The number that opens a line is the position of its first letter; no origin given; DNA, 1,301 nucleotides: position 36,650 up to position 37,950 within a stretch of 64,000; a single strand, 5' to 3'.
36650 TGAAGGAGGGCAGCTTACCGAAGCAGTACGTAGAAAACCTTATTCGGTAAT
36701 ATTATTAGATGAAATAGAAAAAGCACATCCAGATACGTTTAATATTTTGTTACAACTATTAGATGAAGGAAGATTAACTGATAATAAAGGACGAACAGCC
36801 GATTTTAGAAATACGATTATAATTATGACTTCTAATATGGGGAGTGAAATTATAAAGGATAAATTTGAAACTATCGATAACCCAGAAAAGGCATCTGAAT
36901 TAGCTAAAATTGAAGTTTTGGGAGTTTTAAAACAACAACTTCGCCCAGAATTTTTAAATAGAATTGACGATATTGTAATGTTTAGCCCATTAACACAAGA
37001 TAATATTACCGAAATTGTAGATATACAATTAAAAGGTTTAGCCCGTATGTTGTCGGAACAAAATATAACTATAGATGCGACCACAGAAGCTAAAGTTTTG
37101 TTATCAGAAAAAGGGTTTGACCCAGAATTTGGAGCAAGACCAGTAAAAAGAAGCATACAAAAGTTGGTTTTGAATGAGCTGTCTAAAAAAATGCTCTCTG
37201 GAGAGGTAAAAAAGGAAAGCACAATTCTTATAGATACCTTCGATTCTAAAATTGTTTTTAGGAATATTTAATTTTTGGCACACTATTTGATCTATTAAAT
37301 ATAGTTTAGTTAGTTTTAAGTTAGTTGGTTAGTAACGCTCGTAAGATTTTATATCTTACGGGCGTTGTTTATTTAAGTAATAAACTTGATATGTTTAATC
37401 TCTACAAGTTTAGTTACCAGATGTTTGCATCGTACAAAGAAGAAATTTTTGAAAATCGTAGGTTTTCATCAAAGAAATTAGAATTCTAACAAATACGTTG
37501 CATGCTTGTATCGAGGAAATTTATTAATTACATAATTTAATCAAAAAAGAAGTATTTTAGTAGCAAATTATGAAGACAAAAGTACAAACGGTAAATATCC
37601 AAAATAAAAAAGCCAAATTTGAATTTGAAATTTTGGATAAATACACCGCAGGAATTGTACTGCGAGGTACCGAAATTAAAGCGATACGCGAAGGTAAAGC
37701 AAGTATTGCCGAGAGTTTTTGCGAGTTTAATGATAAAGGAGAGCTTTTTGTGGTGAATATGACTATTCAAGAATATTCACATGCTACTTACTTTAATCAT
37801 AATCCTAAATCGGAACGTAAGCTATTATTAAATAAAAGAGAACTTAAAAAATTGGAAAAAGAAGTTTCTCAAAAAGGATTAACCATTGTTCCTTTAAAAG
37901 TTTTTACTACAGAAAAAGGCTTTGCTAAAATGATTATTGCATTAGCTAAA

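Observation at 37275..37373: Candidate sigma54-driven, repeat-rich protein-sponge small RNA behind clpB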

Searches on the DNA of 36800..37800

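Call 3: search_rna_families(source=window, start=36800, end=37800, threshold=evalue, max_evalue=10, show_alignments=3)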
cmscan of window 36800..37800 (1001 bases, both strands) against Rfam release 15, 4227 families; matches with E-value up to 10: 7.
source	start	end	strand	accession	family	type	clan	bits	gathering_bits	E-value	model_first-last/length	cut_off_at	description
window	37732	37777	+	RF00355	snoR28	Gene; snRNA; snoRNA; CD-box;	-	18.4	45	2.3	1-78/78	no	Small nucleolar RNA snoR28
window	37749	37769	+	RF01083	UPD-PK2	Cis-reg;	-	16.6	32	5.5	1-21/21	no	Pseudoknot of upstream pseudoknot domain (UPD) of the 3'UTR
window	37280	37372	+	RF04179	BTnc049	Gene; sRNA;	-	16.6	81.9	6.6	1-111/111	no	Bacteroides sRNA BTnc049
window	37444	37478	-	RF00530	snoMe28S-Cm2645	Gene; snRNA; snoRNA; CD-box;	CL00069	15.6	48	6.9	1-75/75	no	Small nucleolar RNA Me28S-Cm2645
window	37319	37397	+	RF00021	Spot_42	Gene; sRNA;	-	14.9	80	6.4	1-115/115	no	Spot 42 RNA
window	36842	36931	-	RF02120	FTX_2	Gene; lncRNA;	-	13.7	48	9.5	1-97/97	no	FTX transcript, XIST regulator conserved region 2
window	37232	37269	+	RF02359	MS2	Cis-reg;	-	12.9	40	4.3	1-36/36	no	Bacteriophage MS2 operator hairpin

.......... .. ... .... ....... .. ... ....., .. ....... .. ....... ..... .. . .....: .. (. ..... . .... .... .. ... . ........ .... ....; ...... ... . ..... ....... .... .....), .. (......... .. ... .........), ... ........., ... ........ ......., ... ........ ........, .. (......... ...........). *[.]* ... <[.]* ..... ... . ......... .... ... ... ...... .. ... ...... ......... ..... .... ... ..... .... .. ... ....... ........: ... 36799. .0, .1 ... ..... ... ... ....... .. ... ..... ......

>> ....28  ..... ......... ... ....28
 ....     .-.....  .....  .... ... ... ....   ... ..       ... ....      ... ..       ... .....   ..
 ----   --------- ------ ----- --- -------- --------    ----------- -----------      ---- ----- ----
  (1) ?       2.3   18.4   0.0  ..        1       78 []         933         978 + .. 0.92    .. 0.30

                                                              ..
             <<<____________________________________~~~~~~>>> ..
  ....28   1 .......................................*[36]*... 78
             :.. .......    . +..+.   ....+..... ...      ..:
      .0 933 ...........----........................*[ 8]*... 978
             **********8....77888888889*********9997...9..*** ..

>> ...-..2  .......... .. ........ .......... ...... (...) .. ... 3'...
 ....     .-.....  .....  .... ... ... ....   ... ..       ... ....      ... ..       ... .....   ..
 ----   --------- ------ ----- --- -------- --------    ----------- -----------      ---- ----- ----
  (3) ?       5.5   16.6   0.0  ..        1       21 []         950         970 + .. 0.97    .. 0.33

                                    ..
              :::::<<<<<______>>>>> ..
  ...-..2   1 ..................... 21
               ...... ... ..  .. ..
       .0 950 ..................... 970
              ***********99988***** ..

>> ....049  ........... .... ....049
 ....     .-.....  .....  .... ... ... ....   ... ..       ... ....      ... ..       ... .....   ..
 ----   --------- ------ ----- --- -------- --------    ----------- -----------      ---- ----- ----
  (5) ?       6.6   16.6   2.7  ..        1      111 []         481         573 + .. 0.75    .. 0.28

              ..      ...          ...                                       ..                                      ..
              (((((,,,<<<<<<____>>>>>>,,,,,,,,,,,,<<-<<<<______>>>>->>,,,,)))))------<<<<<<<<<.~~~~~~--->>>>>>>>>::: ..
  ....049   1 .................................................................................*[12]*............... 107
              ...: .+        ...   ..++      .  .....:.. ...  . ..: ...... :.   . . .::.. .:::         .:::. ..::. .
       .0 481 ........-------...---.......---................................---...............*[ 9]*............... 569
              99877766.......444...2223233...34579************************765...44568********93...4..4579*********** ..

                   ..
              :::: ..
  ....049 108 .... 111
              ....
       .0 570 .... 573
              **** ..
